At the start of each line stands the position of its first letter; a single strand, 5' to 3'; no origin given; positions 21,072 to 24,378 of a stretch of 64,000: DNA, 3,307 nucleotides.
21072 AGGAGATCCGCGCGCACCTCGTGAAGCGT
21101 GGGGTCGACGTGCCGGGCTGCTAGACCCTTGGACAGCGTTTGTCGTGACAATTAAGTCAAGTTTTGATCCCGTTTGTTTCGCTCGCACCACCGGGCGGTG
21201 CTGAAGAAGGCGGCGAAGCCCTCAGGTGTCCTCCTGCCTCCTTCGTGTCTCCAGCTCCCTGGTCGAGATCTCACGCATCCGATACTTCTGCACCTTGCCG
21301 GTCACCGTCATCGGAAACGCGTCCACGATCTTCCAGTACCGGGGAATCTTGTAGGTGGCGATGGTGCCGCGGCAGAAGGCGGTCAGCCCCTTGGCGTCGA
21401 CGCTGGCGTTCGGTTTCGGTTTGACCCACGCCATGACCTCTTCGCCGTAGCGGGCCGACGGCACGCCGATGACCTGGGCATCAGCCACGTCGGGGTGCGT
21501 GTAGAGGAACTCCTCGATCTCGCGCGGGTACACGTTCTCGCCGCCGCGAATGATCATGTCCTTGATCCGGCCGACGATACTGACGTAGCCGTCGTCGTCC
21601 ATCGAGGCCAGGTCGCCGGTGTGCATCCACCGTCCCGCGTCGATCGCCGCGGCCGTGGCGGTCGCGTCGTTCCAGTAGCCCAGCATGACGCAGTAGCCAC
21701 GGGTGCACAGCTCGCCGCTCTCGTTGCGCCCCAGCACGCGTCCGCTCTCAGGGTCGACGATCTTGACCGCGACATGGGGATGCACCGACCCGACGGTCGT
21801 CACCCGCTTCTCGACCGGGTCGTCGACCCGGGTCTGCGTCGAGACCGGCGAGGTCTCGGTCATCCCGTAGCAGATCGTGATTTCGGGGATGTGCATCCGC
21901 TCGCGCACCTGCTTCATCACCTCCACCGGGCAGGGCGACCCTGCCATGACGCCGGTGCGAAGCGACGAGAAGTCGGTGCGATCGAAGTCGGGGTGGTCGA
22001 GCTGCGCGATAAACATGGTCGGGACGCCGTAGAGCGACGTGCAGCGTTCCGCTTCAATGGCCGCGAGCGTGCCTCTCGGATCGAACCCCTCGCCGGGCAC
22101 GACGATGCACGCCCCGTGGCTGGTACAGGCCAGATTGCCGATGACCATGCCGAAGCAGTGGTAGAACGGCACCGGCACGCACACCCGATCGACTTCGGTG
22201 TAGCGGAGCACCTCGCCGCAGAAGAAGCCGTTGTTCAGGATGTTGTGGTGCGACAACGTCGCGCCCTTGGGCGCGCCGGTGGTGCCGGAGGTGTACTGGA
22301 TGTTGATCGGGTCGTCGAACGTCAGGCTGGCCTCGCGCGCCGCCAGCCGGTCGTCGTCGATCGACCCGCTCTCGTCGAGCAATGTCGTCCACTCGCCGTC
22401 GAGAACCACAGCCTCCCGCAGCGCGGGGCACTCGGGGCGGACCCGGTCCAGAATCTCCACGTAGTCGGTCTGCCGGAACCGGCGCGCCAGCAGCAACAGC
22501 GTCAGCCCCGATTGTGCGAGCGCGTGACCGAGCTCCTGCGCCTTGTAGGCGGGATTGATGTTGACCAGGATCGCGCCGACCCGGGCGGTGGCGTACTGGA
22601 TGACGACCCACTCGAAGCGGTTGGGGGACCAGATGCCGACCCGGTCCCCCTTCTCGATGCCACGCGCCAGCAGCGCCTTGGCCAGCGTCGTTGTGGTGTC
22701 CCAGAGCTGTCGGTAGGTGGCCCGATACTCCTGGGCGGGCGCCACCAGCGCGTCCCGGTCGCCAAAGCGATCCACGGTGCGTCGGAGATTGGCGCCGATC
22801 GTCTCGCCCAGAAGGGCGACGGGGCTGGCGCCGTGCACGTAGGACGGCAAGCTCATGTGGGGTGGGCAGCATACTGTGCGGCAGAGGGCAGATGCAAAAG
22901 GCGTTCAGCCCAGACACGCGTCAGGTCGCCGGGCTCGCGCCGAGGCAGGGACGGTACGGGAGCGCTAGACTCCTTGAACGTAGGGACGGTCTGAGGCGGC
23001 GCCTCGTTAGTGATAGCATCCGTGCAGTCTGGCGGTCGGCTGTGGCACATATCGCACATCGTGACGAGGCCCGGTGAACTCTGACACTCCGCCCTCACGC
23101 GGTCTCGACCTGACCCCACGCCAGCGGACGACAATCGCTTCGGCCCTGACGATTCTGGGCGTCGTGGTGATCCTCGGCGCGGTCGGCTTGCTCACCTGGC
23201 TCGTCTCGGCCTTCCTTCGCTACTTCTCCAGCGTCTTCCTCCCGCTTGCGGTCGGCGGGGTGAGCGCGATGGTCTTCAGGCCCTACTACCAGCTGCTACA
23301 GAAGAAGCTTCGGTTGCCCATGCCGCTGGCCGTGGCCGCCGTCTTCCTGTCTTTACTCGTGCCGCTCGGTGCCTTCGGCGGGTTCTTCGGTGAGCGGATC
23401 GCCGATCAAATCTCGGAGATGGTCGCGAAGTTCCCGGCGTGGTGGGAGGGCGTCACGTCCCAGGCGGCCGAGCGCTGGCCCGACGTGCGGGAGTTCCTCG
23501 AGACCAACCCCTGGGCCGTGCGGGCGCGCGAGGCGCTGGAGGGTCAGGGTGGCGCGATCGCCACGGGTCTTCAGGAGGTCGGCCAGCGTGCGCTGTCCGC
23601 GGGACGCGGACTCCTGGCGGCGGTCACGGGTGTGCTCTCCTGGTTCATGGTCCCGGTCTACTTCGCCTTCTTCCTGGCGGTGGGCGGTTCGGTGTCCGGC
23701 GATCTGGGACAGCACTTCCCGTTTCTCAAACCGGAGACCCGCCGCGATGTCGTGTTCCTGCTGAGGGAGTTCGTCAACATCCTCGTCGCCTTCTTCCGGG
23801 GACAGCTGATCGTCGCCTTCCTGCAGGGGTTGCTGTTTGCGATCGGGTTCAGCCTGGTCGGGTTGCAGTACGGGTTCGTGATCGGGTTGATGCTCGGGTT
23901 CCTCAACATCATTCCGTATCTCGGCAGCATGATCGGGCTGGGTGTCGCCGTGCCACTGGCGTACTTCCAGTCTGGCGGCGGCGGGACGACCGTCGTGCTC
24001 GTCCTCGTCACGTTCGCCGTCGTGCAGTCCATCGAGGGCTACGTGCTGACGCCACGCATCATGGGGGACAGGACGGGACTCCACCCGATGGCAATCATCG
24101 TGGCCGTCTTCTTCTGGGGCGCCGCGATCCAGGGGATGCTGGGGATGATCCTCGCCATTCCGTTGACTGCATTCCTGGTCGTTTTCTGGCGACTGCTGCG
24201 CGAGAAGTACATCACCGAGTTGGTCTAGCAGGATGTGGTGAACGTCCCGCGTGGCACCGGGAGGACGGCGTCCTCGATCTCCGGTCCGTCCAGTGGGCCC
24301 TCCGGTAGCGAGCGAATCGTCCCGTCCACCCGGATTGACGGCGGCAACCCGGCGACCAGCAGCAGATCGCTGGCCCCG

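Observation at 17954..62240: Dispersed intergenic repeat family built from CTCCTGY heptads (SD/anti-SD look-alikes), seven copies in 64 kb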

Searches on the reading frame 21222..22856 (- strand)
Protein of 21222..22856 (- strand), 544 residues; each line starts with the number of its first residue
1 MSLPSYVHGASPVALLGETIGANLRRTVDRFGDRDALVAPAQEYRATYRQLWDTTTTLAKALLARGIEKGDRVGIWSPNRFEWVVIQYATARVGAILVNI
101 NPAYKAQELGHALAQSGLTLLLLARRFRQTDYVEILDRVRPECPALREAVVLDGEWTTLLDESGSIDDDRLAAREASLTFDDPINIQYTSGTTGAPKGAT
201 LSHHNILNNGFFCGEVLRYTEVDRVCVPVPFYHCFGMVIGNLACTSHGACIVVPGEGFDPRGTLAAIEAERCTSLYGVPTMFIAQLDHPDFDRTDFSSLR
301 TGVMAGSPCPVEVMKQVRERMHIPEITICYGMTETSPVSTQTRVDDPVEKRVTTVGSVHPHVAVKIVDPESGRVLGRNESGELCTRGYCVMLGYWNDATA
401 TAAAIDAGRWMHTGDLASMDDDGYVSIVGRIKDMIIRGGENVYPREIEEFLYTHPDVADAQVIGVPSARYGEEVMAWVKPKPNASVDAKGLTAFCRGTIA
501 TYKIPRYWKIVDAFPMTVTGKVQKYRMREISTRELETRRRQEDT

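Call 8: search_protein_families(library=pfam, proteins=[window:21222-22856:-])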
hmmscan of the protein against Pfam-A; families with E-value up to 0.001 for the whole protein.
window:21222-22856:- (544 aa): 2 families
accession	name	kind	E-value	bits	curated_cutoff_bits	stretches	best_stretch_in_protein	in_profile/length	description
PF00501.34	AMP-binding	-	8.1e-100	334.7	29.9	1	25-395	2-384/384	AMP-binding enzyme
PF13193.12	AMP-binding_C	-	2.9e-17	63.8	24.5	1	446-521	1-76/76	AMP-binding enzyme C-terminal domain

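Call 28: find_encoding_contigs(protein=window:21222-22856:-, flank=10000, max_places=10)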
Protein window:21222-22856:- (544 aa): 3 contigs read that carry it; 3 places shown.
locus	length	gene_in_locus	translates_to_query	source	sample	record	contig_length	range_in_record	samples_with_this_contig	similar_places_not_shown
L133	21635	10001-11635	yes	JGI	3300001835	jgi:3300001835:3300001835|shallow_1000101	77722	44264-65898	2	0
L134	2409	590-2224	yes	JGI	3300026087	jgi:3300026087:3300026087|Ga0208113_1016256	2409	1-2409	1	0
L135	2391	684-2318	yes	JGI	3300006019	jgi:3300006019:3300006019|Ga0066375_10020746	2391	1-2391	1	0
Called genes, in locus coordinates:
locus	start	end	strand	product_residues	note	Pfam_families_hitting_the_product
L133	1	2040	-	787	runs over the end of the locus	PF00384:Molybdopterin, PF01568:Molydop_binding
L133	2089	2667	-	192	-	PF04879:Molybdop_Fe4S4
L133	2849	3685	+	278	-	PF02634:FdhD-NarQ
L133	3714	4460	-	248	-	-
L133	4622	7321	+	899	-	PF00111:Fer2, PF01799:Fer2_2, PF01315:Ald_Xan_dh_C, PF02738:MoCoBD_1, PF20256:MoCoBD_2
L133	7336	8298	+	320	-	PF00941:FAD_binding_5, PF03450:CO_deh_flav_C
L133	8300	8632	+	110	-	-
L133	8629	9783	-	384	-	PF01594:AI-2E_transport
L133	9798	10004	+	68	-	-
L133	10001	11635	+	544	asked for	PF00501:AMP-binding, PF13193:AMP-binding_C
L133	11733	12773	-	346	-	PF00291:PALP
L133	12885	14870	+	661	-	PF01266:DAO (weak), PF13450:NAD_binding_8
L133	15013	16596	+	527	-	PF07519:Tannase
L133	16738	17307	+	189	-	-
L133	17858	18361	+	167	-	PF04542:Sigma70_r2, PF08281:Sigma70_r4_2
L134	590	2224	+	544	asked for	PF00501:AMP-binding, PF13193:AMP-binding_C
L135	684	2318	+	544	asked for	PF00501:AMP-binding, PF13193:AMP-binding_C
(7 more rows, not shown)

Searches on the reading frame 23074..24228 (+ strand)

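Call 9: search_protein_families(library=pfam, proteins=[window:23074-24228:+])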
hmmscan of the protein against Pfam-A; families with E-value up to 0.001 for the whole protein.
window:23074-24228:+ (384 aa): 1 family
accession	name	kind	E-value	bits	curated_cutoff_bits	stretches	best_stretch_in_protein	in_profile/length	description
PF01594.21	AI-2E_transport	-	2.8e-55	188.2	34.3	1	39-371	6-322/327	AI-2E family transporter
